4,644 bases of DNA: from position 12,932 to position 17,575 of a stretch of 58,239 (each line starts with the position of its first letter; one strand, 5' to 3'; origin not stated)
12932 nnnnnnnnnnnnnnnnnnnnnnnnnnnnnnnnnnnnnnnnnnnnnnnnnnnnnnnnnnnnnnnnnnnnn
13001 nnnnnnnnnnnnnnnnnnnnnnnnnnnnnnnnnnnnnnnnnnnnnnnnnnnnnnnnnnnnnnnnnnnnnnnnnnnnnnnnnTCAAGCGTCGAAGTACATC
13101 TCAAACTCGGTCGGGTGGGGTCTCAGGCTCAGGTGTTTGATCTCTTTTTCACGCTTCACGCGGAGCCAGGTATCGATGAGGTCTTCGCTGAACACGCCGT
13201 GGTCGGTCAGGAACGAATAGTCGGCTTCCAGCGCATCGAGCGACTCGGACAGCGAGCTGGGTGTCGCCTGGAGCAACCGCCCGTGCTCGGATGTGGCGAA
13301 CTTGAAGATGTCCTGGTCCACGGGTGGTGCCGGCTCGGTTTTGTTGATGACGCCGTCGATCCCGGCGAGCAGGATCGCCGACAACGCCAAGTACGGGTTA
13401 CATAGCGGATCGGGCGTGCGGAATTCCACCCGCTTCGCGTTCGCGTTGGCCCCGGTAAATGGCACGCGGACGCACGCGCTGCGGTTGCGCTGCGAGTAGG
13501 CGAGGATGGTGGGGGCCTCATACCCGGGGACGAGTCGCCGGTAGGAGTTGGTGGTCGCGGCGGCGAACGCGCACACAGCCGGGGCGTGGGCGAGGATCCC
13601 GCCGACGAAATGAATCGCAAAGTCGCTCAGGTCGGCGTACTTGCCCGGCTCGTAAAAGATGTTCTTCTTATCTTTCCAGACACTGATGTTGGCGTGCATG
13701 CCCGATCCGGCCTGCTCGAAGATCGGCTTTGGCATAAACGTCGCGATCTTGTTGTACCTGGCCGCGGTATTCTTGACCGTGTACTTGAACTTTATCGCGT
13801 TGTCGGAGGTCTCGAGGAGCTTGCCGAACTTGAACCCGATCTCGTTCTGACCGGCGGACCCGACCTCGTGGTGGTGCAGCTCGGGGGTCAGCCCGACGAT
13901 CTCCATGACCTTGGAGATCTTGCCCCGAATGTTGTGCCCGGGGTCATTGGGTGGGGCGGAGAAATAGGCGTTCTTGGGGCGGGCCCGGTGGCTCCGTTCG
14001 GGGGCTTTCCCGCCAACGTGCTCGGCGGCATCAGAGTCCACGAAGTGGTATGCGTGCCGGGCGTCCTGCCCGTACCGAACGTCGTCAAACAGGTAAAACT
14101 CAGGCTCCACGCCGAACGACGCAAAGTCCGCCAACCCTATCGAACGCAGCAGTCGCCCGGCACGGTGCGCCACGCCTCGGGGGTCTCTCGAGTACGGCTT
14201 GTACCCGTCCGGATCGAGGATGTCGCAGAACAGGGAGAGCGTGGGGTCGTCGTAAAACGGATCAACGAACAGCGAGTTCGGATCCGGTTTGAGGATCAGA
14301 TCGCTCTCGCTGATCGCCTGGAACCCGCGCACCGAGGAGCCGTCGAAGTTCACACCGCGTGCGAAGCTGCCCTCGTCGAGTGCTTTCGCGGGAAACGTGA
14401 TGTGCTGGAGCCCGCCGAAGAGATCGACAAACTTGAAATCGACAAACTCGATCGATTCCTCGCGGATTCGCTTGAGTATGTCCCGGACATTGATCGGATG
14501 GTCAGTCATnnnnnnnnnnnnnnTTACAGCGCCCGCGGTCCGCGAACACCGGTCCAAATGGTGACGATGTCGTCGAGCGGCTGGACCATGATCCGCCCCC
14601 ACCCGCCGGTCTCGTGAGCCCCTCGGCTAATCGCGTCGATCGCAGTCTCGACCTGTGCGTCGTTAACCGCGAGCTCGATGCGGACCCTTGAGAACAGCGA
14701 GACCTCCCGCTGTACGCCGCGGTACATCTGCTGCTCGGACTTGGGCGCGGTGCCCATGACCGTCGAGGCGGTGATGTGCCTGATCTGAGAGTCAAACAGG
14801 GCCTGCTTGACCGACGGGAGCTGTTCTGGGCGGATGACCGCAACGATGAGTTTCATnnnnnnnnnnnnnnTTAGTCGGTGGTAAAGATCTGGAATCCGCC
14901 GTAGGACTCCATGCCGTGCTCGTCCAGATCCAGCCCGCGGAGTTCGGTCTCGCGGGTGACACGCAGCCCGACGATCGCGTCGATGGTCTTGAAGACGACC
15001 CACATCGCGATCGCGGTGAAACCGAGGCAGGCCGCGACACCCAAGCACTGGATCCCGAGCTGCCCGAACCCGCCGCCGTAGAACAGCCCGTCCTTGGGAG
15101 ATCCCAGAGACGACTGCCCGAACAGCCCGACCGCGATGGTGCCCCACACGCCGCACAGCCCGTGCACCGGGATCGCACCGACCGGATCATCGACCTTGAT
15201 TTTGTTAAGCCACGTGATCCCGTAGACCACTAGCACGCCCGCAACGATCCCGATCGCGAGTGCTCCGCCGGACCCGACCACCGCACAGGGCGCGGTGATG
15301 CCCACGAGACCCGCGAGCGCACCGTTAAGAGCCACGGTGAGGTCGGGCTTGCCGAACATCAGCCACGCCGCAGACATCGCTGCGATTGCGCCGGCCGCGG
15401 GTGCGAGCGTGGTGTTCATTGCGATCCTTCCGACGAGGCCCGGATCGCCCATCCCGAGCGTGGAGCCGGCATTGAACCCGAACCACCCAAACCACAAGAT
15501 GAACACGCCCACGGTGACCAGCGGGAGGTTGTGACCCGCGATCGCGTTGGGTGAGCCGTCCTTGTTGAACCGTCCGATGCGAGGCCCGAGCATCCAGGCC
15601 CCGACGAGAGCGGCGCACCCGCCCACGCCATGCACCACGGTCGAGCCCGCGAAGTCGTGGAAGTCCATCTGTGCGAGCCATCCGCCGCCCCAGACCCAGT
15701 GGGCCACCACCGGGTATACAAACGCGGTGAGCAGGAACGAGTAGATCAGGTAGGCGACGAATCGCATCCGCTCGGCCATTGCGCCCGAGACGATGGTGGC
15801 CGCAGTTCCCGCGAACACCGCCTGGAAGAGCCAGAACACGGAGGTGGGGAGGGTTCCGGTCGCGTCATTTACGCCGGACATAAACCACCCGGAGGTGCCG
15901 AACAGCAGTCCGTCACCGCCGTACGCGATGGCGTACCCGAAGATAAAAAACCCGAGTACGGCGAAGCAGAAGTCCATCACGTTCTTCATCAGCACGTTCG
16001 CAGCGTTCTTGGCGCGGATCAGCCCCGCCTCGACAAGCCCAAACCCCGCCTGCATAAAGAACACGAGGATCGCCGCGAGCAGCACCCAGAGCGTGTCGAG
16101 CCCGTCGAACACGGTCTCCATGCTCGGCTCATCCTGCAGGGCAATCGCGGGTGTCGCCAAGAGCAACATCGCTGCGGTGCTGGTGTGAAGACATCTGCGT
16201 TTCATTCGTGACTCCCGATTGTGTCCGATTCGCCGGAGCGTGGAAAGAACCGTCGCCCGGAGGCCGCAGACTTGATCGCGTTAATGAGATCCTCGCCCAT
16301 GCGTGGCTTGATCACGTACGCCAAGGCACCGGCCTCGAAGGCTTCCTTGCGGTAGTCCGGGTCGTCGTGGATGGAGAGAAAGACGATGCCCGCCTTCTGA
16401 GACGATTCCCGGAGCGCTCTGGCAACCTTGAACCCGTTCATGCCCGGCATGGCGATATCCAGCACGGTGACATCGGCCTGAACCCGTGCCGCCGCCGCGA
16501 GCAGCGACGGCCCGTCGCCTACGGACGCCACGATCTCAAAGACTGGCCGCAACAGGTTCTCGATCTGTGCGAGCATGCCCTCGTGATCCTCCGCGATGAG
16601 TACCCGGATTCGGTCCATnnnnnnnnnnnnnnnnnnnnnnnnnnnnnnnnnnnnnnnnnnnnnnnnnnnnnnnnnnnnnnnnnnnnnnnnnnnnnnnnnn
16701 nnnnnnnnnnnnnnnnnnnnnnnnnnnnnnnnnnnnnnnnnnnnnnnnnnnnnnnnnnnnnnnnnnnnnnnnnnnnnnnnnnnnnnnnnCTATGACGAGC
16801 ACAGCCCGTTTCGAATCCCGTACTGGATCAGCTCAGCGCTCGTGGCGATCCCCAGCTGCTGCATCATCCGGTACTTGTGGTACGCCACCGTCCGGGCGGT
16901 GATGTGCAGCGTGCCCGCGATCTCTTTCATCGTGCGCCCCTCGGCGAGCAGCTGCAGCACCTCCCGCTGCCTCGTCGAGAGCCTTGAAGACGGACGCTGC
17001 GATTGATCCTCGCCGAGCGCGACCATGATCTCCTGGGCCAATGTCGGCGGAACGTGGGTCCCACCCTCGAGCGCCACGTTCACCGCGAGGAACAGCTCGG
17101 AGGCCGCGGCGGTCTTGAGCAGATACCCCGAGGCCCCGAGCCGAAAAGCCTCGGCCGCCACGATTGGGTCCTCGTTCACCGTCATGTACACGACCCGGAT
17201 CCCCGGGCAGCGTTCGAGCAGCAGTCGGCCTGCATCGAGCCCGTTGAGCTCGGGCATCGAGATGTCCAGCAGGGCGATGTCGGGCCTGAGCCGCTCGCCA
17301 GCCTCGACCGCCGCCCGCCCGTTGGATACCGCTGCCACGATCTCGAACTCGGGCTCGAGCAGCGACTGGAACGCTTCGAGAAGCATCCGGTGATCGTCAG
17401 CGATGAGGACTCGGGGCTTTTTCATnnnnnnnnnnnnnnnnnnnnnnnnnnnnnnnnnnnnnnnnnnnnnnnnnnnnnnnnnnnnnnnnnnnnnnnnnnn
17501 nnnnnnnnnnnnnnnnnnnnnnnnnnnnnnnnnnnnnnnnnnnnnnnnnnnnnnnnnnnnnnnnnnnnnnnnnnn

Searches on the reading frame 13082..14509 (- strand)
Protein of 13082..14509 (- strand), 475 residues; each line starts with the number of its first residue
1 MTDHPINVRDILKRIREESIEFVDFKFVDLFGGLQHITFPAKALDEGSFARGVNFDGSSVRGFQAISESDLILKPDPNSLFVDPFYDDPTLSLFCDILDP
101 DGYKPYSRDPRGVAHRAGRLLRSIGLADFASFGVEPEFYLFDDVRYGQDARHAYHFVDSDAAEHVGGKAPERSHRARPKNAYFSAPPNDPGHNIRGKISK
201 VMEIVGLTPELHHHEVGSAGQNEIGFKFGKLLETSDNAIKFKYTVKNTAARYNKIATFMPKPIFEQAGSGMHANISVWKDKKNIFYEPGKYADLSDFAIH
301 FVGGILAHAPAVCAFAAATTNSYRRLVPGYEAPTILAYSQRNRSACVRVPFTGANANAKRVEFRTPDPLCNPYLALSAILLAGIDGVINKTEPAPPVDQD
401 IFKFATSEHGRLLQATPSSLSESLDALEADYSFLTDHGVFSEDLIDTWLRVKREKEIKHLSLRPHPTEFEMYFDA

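Call 9: search_protein_families(library=pfam, proteins=[window:13082-14509:-], max_evalue=0.001)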
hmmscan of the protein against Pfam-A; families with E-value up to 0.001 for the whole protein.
window:13082-14509:- (475 aa): 2 families
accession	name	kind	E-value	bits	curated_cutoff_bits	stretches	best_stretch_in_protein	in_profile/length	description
PF00120.29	Gln-synt_C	-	3.4e-118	395.1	24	1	108-472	2-344/344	Glutamine synthetase, catalytic domain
PF03951.24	Gln-synt_N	-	1.6e-29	101.8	33.4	1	20-100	2-82/82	Glutamine synthetase, beta-Grasp domain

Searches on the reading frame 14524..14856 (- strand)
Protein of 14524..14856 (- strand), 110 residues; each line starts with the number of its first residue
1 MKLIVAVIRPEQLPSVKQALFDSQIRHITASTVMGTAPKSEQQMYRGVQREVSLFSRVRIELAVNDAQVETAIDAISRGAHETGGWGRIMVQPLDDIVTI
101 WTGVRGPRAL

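Call 9: search_protein_families(library=pfam, proteins=[window:14524-14856:-], max_evalue=0.001)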
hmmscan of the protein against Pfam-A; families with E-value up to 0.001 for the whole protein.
window:14524-14856:- (110 aa): 1 family
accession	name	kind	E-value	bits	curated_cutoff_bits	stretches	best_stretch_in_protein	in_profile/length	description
PF00543.27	P-II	-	2.1e-16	60.5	25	1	1-103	1-101/102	Nitrogen regulatory protein P-II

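Call 49: search_protein_families(library=ncbifam, proteins=[window:14524-14856:-], max_evalue=0.001)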
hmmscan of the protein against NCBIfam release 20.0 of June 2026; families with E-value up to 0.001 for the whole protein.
window:14524-14856:- (110 aa): 2 families
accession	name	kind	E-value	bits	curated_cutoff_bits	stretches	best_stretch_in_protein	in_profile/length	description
NF007946.0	PRK10665.1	equivalog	4.6e-15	56.4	181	1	1-104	1-106/112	P-II family nitrogen regulator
NF008111.0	PRK10858.1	equivalog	1.1e-12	48.4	202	1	1-105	1-107/112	nitrogen regulatory protein P-II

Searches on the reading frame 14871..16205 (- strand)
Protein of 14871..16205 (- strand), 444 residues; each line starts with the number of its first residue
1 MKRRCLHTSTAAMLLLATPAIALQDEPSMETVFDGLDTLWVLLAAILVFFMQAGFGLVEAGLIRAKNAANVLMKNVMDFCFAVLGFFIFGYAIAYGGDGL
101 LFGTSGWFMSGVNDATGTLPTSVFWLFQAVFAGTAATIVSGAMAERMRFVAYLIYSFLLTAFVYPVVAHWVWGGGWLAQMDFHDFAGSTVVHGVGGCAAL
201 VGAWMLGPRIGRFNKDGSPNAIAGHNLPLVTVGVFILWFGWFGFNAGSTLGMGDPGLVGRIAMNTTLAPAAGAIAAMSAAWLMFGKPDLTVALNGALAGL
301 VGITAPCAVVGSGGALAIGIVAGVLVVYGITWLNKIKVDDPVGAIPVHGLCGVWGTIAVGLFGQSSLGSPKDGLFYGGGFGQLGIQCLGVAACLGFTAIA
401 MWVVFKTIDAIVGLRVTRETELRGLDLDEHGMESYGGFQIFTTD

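Call 9: search_protein_families(library=pfam, proteins=[window:14871-16205:-], max_evalue=0.001)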
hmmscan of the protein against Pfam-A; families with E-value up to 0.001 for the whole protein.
window:14871-16205:- (444 aa): 1 family
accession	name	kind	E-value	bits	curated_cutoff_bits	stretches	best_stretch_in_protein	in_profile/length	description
PF00909.26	Ammonium_transp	-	2.1e-132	442.1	23.2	1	39-435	1-399/399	Ammonium Transporter Family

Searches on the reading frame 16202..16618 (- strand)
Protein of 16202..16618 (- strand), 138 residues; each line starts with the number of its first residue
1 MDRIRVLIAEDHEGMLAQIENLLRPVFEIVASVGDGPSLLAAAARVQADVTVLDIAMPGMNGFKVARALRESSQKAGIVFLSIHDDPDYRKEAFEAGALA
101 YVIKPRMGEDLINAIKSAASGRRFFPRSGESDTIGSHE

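Call 9: search_protein_families(library=pfam, proteins=[window:16202-16618:-], max_evalue=0.001)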
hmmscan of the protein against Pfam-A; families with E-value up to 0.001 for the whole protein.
window:16202-16618:- (138 aa): 1 family
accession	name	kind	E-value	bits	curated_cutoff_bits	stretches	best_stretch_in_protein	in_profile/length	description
PF00072.30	Response_reg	-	2e-23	83.1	30.2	1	6-116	1-111/111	Response regulator receiver domain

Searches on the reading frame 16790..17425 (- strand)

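Call 9: search_protein_families(library=pfam, proteins=[window:16790-17425:-], max_evalue=0.001)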
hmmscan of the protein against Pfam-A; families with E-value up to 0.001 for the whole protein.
window:16790-17425:- (211 aa): 5 families
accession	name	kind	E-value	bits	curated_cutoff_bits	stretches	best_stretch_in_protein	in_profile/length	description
PF00072.30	Response_reg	-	5.1e-23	81.8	30.2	1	6-115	1-110/111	Response regulator receiver domain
PF00196.25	GerE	-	6.9e-16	58.1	23.5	1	148-202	2-56/57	Bacterial regulatory proteins, luxR family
PF08281.18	Sigma70_r4_2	-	4.8e-07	29.8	25.7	1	148-191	10-54/54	Sigma-70, region 4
PF13384.12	HTH_23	-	0.00011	22.3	24.6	1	149-181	4-35/50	Homeodomain-like domain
PF04545.22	Sigma70_r4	-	0.00038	20.4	24.1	1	148-181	4-38/50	Sigma-70, region 4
